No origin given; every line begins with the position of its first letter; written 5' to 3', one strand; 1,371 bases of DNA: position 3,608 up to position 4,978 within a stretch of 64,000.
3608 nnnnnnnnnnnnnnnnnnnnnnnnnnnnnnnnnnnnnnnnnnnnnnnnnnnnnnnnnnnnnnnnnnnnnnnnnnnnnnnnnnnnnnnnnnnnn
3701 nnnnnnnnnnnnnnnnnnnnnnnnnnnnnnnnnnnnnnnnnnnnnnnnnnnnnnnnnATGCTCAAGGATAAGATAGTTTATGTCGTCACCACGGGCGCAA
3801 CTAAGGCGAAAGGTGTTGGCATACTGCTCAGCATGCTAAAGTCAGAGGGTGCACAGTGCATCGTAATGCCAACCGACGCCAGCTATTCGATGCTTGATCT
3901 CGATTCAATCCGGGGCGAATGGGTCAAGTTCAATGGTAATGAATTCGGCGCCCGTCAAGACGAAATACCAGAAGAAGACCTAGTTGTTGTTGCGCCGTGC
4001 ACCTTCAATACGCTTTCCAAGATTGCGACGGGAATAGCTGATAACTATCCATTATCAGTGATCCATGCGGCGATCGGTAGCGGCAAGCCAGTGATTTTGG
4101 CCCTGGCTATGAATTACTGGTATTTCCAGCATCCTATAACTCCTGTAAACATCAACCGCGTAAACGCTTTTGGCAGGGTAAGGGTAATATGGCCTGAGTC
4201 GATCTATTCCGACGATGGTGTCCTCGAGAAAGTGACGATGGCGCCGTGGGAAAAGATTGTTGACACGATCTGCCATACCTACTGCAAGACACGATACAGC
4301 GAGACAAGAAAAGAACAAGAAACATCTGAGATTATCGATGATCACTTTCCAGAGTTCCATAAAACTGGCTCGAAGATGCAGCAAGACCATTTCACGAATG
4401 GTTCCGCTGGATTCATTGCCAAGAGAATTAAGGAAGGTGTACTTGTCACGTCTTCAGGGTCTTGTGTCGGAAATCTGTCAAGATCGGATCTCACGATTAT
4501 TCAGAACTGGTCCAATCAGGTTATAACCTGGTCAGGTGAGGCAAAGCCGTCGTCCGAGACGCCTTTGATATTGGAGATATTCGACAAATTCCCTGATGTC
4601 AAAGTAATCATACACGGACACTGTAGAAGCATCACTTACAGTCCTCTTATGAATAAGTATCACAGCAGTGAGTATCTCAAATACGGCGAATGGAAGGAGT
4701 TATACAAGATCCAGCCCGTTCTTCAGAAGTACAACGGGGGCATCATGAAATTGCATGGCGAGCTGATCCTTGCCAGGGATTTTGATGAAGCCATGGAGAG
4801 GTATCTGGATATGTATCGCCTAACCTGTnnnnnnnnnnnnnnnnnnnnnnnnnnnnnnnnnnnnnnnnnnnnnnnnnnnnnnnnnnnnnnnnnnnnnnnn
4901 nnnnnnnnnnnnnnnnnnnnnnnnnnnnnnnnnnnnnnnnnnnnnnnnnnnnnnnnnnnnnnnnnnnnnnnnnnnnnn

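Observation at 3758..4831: Unusual single-polypeptide fusion of a CoaC/HFCD flavin decarboxylase domain with a class II aldolase/adducin-like domain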

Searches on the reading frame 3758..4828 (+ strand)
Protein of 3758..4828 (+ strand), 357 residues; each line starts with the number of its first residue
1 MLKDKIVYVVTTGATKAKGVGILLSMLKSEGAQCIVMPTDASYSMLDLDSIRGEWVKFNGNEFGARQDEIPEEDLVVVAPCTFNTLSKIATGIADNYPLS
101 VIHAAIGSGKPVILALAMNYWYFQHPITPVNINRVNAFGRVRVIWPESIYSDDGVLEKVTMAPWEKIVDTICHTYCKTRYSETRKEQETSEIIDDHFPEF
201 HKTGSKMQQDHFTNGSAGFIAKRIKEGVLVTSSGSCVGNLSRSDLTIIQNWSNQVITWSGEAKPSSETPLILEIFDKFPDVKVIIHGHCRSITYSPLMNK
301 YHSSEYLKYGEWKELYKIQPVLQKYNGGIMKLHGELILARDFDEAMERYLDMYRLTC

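Call 3: search_protein_families(library=pfam, proteins=[window:3758-4828:+], max_evalue=0.1)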
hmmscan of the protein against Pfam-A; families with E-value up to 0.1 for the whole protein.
window:3758-4828:+ (357 aa): 2 families
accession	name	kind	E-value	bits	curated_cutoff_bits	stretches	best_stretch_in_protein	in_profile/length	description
PF02441.25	Flavoprotein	-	1e-16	61.4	22.7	1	7-172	3-159/162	Flavoprotein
PF00596.27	Aldolase_II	-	5.3e-14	52.9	22.2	1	202-348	5-171/183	Class II Aldolase and Adducin N-terminal domain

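Call 4: search_protein_families(library=ncbifam, proteins=[window:3758-4828:+], max_evalue=0.1)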
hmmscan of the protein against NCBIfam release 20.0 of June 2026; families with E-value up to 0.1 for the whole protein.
window:3758-4828:+ (357 aa): 29 families (the best 25 are shown)
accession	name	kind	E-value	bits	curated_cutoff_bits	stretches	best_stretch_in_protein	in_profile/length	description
TIGR00521.1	coaBC_dfp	equivalog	1.4e-14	54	219.7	1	70-184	77-187/392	bifunctional phosphopantothenoylcysteine decarboxylase/phosphopantothenate--cysteine ligase CoaBC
TIGR02113.1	coaC_strep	equivalog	1.4e-11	44.6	261.4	1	73-171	77-173/177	phosphopantothenoylcysteine decarboxylase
NF043034.1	OxoTetrPhDc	equivalog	3.8e-11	43.2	250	1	201-305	10-111/205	3-oxo-tetronate 4-phosphate decarboxylase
TIGR03328.1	salvage_mtnB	equivalog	1e-09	38.2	137.05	1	202-293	3-93/194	methylthioribulose 1-phosphate dehydratase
NF040649.1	FucA_Meth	equivalog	1.8e-09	37.8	250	1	200-300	6-101/179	L-fuculose phosphate aldolase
NF006413.0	PRK08660.1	equivalog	1.1e-08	35.1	203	1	199-291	5-92/184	aldolase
NF006672.0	PRK09220.1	equivalog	1.2e-08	34.6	226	1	202-296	17-109/209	methylthioribulose 1-phosphate dehydratase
NF006161.0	PRK08305.1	equivalog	3.3e-08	33.4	156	1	74-119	86-131/196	dipicolinate synthase subunit B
NF006208.0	PRK08333.1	equivalog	3.3e-07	30.1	267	1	211-299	20-105/189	aldolase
TIGR02852.1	spore_dpaB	equivalog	5e-07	29.3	229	1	74-119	81-126/187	dipicolinate synthase subunit B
TIGR00760.1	araD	equivalog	1.5e-06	27.6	389.1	1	212-293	24-101/228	L-ribulose-5-phosphate 4-epimerase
NF009002.0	PRK12347.1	subfamily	1.5e-06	27.6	386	1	212-293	24-102/231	L-ribulose-5-phosphate 4-epimerase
NF053831.1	RU1PAldHalo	equivalog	2.9e-06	26.9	300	1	211-291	18-94/208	ribulose-1-phosphate aldolase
NF005984.0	PRK08087.1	subfamily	1.1e-05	25.3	264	1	202-299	12-105/215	L-fuculose-phosphate aldolase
NF006047.0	PRK08193.1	subfamily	2e-05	24.3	257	1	212-292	24-100/231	L-ribulose-5-phosphate 4-epimerase AraD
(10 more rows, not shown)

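Call 5: find_homologous_proteins(query=window:3758-4828:+, max_evalue=0.001)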
Query window:3758-4828:+ (357 aa): 113 proteins with E <= 0.001 among 1707 candidates.
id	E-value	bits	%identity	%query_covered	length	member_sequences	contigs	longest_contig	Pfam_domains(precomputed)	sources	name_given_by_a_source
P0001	8.6e-244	826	100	100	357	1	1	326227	PF00596.28,PF02441.25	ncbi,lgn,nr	ncbi:MAG: flavoprotein [bacterium]|nr:flavoprotein [bacterium]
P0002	6.9e-155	533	64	100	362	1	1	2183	PF00596.28,PF02441.25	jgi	jgi:3-polyprenyl-4-hydroxybenzoate decarboxylase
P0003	2.4e-153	528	62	100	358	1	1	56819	PF00596.28,PF02441.25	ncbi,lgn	-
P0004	3.5e-153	528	62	100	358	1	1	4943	PF00596.28,PF02441.25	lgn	-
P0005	4.2e-153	528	63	100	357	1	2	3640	PF00596.28,PF02441.25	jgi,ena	jgi:3-polyprenyl-4-hydroxybenzoate decarboxylase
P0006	6.2e-151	520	61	100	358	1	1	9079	PF00596.28,PF02441.25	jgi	jgi:3-polyprenyl-4-hydroxybenzoate decarboxylase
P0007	8.2e-150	517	61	100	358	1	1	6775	PF00596.28,PF02441.25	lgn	-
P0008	2.2e-147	509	60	100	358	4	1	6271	PF00596.28,PF02441.25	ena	-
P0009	1.6e-146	506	58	100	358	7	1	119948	PF00596.28,PF02441.25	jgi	-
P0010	1.5e-145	503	62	100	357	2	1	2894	PF00596.28,PF02441.25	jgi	-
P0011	6.4e-145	501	59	99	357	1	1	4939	PF00596.28,PF02441.25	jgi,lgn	jgi:3-polyprenyl-4-hydroxybenzoate decarboxylase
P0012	8.2e-145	500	60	99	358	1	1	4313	PF00596.28,PF02441.25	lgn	-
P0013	1.5e-142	493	59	100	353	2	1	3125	PF00596.28,PF02441.25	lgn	-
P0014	3.4e-140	485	58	100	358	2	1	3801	PF00596.28,PF02441.25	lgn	-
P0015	5.6e-140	484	58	100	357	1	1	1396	PF00596.28,PF02441.25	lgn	-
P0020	9.3e-138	477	56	100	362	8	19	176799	PF00596.28,PF02441.25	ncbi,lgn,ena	-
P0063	6.7e-87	310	44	99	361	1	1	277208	PF00596.28,PF02441.25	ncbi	-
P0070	8.3e-74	267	40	99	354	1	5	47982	PF00596.28,PF02441.25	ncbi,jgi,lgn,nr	ncbi:hypothetical protein FJZ19_02400 [Candidatus Pacearchaeota archaeon]|nr:hypothetical protein [C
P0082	1.3e-44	171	32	97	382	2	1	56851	PF00596.28,PF02441.25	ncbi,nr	ncbi:MAG TPA: flavoprotein [Candidatus Saccharimonadales bacterium]|nr:flavoprotein [Candidatus Sacc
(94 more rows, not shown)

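Call 6: search_solved_structures(query=window:3758-4828:+, max_evalue=0.01, show_alignments=3)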
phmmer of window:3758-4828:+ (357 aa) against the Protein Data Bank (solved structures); distinct sequences matched with E-value up to 0.01: 24.
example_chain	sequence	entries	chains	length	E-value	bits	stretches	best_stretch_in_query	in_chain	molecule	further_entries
1qzu_A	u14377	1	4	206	3.2e-11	46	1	29-155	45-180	hypothetical protein MDS018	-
6eoa_A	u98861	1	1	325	2.3e-08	36.6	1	73-133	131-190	Phosphopantothenoylcysteine decarboxylase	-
3qjg_A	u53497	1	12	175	6.9e-07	31.7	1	71-149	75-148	Epidermin biosynthesis protein EpiD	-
6jls_A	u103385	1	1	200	1.4e-06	30.7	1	71-167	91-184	Putative flavoprotein decarboxylase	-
2opi_A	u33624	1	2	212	3.7e-06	29.3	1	194-294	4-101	L-fuculose-1-phosphate aldolase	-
2irp_A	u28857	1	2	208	6e-06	28.6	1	211-305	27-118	Putative aldolase class 2 protein aq_1979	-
1mvl_A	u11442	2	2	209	2e-05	26.9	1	73-139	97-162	PPC decarboxylase AtHAL3a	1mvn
1e20_A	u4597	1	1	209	2.2e-05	26.8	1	73-139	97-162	HALOTOLERANCE PROTEIN HAL3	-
3mcu_A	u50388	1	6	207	0.00022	23.5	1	70-120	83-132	Dipicolinate synthase, B chain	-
6vop_A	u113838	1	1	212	0.00055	22.2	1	200-294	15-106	Aldolase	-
6voq_A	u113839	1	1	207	0.0008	21.6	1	202-293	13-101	Aldolase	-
7cfu_F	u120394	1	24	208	0.0017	20.6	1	73-170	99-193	DNA/pantothenate metabolism flavoprotein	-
4c25_A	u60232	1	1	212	0.0019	20.4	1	198-294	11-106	L-FUCULOSE PHOSPHATE ALDOLASE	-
4c24_A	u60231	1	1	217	0.002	20.3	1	198-294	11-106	L-FUCULOSE PHOSPHATE ALDOLASE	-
6btd_A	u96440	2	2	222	0.0049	19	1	200-289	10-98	Fuculose phosphate aldolase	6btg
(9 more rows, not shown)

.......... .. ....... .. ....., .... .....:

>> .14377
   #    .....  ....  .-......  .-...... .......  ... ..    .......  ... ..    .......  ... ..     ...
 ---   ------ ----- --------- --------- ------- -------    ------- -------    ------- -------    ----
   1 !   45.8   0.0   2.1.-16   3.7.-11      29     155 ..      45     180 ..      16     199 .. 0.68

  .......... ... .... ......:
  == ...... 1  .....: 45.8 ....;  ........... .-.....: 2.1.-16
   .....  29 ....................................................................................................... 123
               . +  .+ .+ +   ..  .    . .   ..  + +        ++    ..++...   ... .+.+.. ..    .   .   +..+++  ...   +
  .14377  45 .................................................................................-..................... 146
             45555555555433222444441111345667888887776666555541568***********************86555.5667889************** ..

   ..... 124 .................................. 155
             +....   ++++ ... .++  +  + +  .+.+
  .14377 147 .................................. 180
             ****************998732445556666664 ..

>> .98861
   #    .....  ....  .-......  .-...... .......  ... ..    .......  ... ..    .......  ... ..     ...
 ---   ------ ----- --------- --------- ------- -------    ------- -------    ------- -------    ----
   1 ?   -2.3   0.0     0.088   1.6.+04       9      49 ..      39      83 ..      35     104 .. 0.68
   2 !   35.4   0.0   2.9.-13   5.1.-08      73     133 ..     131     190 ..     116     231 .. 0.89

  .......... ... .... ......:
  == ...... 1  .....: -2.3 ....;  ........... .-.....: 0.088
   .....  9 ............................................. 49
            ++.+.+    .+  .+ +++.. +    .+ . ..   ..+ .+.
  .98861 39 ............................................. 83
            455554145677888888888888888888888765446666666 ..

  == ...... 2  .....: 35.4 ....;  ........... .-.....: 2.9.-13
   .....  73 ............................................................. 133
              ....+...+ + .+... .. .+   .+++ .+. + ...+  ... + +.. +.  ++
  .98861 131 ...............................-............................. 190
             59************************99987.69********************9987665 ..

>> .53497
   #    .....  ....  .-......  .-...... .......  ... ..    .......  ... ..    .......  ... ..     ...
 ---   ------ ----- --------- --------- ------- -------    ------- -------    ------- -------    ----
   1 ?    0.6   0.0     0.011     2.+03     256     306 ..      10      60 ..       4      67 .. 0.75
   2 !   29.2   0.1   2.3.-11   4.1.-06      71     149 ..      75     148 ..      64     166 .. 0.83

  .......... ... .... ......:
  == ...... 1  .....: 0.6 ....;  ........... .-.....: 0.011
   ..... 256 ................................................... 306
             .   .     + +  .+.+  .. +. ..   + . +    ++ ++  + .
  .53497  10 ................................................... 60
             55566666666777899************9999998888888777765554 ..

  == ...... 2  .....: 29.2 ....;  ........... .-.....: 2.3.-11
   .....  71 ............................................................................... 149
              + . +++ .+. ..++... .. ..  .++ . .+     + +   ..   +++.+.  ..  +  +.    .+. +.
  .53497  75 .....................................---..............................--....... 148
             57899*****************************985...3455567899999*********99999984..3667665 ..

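Call 8: find_encoding_contigs(protein=P0020, flank=8000, max_places=3)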
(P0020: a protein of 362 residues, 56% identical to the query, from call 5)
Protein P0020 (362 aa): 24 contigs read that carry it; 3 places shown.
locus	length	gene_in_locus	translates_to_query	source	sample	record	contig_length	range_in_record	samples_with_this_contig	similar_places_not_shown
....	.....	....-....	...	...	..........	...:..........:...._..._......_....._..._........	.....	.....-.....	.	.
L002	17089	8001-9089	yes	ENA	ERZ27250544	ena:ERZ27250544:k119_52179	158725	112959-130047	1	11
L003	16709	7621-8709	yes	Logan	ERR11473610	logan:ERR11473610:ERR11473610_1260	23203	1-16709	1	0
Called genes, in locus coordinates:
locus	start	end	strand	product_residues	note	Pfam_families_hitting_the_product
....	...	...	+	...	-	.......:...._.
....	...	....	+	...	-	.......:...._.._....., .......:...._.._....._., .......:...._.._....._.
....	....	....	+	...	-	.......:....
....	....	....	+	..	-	-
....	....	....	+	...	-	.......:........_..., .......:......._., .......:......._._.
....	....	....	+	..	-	-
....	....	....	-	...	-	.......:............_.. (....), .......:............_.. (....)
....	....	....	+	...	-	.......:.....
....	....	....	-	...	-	-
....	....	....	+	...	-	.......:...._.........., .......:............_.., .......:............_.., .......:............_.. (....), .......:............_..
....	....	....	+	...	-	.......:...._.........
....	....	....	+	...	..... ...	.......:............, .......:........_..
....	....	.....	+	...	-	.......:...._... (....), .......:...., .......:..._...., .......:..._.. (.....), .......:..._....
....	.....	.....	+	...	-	-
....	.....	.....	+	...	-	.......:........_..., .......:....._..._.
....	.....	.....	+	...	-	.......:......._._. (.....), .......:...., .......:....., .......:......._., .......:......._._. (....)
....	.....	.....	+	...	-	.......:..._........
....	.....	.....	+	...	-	-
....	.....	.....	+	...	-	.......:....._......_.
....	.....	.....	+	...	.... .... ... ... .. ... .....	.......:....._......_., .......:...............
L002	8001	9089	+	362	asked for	PF02441:Flavoprotein, PF00596:Aldolase_II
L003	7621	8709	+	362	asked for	PF02441:Flavoprotein, PF00596:Aldolase_II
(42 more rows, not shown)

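Call 9: find_encoding_contigs(protein=P0063, flank=8000, max_places=2)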
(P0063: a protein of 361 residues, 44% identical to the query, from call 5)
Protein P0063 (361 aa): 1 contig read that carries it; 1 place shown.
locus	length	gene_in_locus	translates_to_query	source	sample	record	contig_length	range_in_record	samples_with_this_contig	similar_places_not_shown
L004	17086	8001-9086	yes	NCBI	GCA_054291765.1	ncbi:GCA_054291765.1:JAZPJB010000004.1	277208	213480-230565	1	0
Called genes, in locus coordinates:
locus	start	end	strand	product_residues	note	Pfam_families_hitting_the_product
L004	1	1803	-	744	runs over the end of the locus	PF02901:PFL-like, PF01228:Gly_radical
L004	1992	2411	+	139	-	PF00293:NUDIX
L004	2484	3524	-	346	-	PF11335:DUF3137 (weak)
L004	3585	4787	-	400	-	PF11335:DUF3137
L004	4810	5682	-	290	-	PF01569:PAP2, PF14378:PAP2_3 (weak)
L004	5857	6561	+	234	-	PF13489:Methyltransf_23 (weak), PF07021:MetW (weak), PF13847:Methyltransf_31, PF08241:Methyltransf_11, PF08242:Methyltransf_12 (weak), PF13649:Methyltransf_25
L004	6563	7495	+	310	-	PF00890:FAD_binding_2 (faint), PF01134:GIDA (faint), PF01266:DAO (faint), PF01946:Thi4 (faint), PF03486:HI0933_like (faint), PF07992:Pyr_redox_2, PF13738:Pyr_redox_3, PF00070:Pyr_redox (weak), +3 more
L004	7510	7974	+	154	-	PF00588:SpoU_methylase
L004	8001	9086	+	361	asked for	PF02441:Flavoprotein, PF00596:Aldolase_II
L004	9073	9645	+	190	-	-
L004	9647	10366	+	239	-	PF13489:Methyltransf_23 (faint), PF13847:Methyltransf_31 (weak), PF08241:Methyltransf_11, PF08242:Methyltransf_12 (weak), PF13649:Methyltransf_25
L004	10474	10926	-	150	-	PF00293:NUDIX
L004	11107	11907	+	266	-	PF08241:Methyltransf_11 (weak), PF13649:Methyltransf_25 (weak)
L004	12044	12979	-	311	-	PF01381:HTH_3, PF12844:HTH_19, PF13560:HTH_31, PF02661:Fic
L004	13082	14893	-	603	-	PF02463:SMC_N, PF13175:AAA_15, PF13304:AAA_21, PF20469:OLD-like_TOPRIM (weak)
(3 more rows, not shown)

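Call 10: find_encoding_contigs(protein=P0070, flank=8000, max_places=2)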
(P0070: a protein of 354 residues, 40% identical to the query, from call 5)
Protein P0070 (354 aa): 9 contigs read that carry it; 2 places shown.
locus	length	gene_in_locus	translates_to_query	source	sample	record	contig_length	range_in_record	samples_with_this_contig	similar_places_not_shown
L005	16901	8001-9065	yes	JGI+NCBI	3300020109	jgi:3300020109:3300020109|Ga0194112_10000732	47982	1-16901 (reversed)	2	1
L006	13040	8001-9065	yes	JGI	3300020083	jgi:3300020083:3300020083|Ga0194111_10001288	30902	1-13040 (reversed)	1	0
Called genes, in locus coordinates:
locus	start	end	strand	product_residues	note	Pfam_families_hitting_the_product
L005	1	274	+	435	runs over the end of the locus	PF01808:AICARFT_IMPCHas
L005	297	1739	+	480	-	PF00206:Lyase_1, PF10397:ADSL_C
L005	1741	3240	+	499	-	PF00478:IMPDH, PF03060:NMO (faint), PF00571:CBS (faint)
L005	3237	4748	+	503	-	PF00709:Adenylsucc_synt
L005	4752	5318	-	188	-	-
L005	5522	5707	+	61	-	-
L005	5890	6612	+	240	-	PF01209:Ubie_methyltran (weak), PF13847:Methyltransf_31, PF08241:Methyltransf_11, PF13649:Methyltransf_25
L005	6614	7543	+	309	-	PF01134:GIDA (faint), PF01266:DAO (faint), PF03486:HI0933_like (faint), PF05834:Lycopene_cycl (faint), PF07992:Pyr_redox_2, PF13450:NAD_binding_8 (faint), PF13738:Pyr_redox_3, PF00070:Pyr_redox (weak)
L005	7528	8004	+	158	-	PF00588:SpoU_methylase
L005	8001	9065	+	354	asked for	PF02441:Flavoprotein, PF00596:Aldolase_II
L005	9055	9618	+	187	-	PF18306:LDcluster4 (weak)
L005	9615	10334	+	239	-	PF01209:Ubie_methyltran, PF05175:MTS, PF13489:Methyltransf_23 (faint), PF13847:Methyltransf_31, PF08241:Methyltransf_11, PF08242:Methyltransf_12 (weak), PF13649:Methyltransf_25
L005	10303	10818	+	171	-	PF00588:SpoU_methylase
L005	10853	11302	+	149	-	PF00293:NUDIX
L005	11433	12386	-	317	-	PF13610:DDE_Tnp_IS240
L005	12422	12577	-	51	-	-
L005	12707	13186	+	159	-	-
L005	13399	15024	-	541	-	PF18262:PhetRS_B1 (faint), PF03483:B3_4, PF03484:B5, PF17759:tRNA_synthFbeta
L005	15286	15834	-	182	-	PF00753:Lactamase_B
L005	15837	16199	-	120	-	-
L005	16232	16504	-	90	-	PF12961:DUF3850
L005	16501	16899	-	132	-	PF01409:tRNA-synt_2d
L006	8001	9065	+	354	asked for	PF02441:Flavoprotein, PF00596:Aldolase_II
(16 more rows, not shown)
